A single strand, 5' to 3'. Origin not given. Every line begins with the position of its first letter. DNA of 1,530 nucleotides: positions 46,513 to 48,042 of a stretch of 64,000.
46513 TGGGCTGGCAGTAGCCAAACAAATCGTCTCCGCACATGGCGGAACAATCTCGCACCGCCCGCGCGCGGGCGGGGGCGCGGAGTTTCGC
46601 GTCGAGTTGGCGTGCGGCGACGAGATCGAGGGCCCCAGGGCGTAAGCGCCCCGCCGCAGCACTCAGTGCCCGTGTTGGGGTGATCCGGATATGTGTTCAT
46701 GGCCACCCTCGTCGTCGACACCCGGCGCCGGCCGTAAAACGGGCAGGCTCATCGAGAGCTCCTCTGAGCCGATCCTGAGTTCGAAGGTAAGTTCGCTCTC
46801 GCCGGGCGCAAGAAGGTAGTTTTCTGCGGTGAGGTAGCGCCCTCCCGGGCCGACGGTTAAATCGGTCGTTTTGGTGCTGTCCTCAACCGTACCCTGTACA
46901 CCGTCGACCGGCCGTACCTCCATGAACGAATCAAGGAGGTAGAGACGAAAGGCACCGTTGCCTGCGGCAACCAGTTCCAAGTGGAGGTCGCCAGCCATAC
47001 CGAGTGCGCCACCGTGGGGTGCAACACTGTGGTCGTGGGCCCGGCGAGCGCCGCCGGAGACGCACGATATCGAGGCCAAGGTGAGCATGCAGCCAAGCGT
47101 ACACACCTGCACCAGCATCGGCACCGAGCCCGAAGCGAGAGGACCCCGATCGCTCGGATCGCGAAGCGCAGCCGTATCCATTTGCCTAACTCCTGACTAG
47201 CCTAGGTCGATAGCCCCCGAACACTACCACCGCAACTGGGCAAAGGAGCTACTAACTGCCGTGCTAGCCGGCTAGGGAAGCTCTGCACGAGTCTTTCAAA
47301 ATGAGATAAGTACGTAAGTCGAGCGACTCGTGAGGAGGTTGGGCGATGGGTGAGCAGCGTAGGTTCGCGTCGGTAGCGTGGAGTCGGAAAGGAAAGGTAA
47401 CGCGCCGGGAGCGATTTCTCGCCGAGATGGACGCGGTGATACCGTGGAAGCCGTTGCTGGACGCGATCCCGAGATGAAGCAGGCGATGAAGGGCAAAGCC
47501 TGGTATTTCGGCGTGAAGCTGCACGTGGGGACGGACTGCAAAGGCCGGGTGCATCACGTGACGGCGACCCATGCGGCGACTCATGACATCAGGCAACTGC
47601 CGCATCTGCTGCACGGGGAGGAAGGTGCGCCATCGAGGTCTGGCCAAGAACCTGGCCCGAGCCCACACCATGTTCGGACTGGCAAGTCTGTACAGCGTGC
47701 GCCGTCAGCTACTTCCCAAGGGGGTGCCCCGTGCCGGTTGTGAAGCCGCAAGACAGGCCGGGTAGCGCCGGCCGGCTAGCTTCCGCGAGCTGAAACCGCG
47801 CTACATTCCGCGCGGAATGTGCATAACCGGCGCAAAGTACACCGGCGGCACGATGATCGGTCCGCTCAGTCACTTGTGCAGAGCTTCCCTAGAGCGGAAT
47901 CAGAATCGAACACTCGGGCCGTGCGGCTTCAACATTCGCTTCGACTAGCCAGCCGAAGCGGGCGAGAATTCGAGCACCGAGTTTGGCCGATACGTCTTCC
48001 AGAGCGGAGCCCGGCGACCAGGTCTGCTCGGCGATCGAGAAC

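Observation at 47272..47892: Miniature (internally deleted) IS5-family element with intact ends, inserted at the stop codon of an HK-like gene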

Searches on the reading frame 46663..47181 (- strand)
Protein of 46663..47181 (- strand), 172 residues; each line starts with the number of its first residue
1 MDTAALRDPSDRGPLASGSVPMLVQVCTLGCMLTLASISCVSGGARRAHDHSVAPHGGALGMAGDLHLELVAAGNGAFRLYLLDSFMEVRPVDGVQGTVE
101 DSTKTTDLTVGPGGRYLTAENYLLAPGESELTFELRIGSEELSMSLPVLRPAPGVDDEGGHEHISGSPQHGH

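Call 5: search_protein_families(library=pfam, proteins=[window:46663-47181:-], max_evalue=1)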
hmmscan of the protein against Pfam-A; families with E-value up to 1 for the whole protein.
window:46663-47181:- (172 aa): 1 family
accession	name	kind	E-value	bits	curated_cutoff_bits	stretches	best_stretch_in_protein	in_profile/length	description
PF02110.20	HK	-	0.2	11.4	27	1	20-89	177-244/247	Hydroxyethylthiazole kinase family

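Call 42: search_protein_families(library=ncbifam, proteins=[window:46663-47181:-], max_evalue=1)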
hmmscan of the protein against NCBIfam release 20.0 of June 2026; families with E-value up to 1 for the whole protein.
window:46663-47181:- (172 aa): 1 family
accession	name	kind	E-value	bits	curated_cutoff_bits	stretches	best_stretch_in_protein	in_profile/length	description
NF006830.1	PRK09355.1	equivalog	0.021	14.2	180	1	20-90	183-251/263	hydroxyethylthiazole kinase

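Call 51: find_encoding_contigs(protein=window:46663-47181:-, flank=5000)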
Protein window:46663-47181:- (172 aa): 1 contig read that carries it; 1 place shown.
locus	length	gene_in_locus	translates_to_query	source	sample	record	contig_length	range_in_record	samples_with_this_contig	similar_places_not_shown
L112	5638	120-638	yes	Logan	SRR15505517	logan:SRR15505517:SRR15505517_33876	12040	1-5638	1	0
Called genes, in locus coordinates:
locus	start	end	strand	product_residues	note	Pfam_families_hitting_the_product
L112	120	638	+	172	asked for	-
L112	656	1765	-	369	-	PF00989:PAS, PF08448:PAS_4 (weak), PF13188:PAS_8 (weak), PF13426:PAS_9, PF24820:Diguanyl_cycl_sensor (weak), PF00512:HisKA (weak), PF02518:HATPase_c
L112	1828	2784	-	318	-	PF01180:DHO_dh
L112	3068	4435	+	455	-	PF00072:Response_reg, PF07728:AAA_5 (faint), PF00158:Sigma54_activat, PF13191:AAA_16, PF14532:Sigma54_activ_2, PF25601:AAA_lid_14, PF02954:HTH_8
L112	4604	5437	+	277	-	PF07044:DUF1329 (faint), PF17131:TP_0789-like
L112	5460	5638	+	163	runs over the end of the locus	PF00582:Usp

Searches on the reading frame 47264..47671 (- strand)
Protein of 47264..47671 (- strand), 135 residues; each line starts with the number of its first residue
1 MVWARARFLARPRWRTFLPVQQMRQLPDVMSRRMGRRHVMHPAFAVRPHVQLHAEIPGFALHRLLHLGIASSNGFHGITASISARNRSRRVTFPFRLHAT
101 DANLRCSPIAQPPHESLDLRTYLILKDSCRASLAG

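Call 23: find_encoding_contigs(protein=window:47264-47671:-, flank=3000, max_places=10)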
Protein window:47264-47671:- (135 aa): no gene with exactly this product is on record in the collection.

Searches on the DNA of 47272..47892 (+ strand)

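Call 6: search_dna_similar(query=window:47272-47892:+, collection=plasmids, mode=distant)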
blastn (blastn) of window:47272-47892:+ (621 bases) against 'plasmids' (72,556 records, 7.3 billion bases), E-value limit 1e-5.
Records with a match: 8; places in all: 19; records where one place covers at least 80% of the query: 0.
Best place of each record, by identity: 80-90% 8.
By first word of the organism name: Burkholderia 7; Variovorax 1.
By predicted mobility (MOB-suite, as given by PLSDB): conjugative 4; non-mobilizable 3; mobilizable 1.
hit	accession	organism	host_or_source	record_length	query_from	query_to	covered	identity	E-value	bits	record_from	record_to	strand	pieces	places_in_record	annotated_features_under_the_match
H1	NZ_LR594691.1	Variovorax sp. WDL1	linuron-contaminated soil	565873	191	246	9%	83.9%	2e-6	62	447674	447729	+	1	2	IS5 family transposase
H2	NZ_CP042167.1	Burkholderia contaminans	soil,soil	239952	191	247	9%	82.5%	7e-6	59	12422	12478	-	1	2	IS5-like element ISBmu23 family transposase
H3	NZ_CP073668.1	Burkholderia contaminans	Homo sapiens,blood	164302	191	247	9%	82.5%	7e-6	59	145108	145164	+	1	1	IS5-like element ISBmu23 family transposase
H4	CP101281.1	Burkholderia sp. FXe9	bacteria,soil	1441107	191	247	9%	82.5%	7e-6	59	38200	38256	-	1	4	IS5-like element ISBmu23 family transposase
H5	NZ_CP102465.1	Burkholderia contaminans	Homo sapiens,pure culture,sputum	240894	191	247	9%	82.5%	7e-6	59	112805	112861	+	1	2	IS5-like element ISBmu23 family transposase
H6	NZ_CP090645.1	Burkholderia contaminans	sheep,milk,milk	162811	191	247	9%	82.5%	7e-6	59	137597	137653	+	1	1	IS5-like element ISBmu23 family transposase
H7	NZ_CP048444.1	Burkholderia multivorans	Homo sapiens,sputum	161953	191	247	9%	82.5%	7e-6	59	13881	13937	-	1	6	IS5-like element ISBmu23 family transposase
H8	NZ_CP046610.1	Burkholderia contaminans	cell culture,cucumber rhizosphere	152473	191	247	9%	82.5%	7e-6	59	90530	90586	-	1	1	IS5-like element ISBmu23 family transposase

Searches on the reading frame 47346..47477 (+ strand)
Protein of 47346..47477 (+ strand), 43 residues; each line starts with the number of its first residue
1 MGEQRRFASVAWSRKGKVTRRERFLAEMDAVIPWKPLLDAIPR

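Call 5: search_protein_families(library=pfam, proteins=[window:47346-47477:+], max_evalue=1)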
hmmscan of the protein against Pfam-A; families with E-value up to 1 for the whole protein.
window:47346-47477:+ (43 aa): 0 families

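Call 77: find_encoding_contigs(protein=window:47346-47477:+, flank=3000)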
Protein window:47346-47477:+ (43 aa): no gene with exactly this product is on record in the collection.

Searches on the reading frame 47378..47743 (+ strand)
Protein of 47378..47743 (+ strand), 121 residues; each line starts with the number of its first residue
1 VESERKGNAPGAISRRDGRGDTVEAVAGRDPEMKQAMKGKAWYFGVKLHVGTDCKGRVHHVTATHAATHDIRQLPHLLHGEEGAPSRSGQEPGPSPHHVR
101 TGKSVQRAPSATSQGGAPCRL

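Call 5: search_protein_families(library=pfam, proteins=[window:47378-47743:+], max_evalue=1)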
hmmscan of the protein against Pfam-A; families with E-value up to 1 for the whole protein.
window:47378-47743:+ (121 aa): 2 families
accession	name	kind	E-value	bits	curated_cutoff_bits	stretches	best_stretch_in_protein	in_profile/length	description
PF01609.27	DDE_Tnp_1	-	4.9e-06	26.9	23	1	31-80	21-71/200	Transposase DDE domain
PF13612.12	DDE_Tnp_1_3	-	0.0051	17.3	27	1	39-79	39-79/155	Transposase DDE domain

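Call 22: find_encoding_contigs(protein=window:47378-47743:+, flank=3000, max_places=10)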
Protein window:47378-47743:+ (121 aa): no gene with exactly this product is on record in the collection.

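Call 27: find_homologous_proteins(query=window:47378-47740:+, max_evalue=10)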
Query seq(121 aa) (121 aa): 4 proteins with E <= 10 among 14 candidates.
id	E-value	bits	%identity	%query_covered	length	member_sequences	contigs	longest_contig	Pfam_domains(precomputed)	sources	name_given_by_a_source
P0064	9.4e-28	115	89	50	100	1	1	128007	-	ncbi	-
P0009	1.5e-22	98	73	52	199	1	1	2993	PF01609.28,PF13612.13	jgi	-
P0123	7.9e-19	86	65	52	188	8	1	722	PF01609.28,PF13612.13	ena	-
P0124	4.9e-12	64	82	31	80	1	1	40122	-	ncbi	-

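Call 29: find_encoding_contigs(protein=P0124, flank=5000)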
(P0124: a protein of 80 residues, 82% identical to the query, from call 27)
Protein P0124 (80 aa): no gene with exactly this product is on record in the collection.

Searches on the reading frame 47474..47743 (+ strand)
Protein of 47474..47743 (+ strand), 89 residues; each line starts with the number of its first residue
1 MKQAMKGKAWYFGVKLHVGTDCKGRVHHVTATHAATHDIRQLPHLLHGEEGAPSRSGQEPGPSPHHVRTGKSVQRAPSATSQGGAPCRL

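Call 78: find_encoding_contigs(protein=window:47474-47743:+, flank=3000)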
Protein window:47474-47743:+ (89 aa): no gene with exactly this product is on record in the collection.
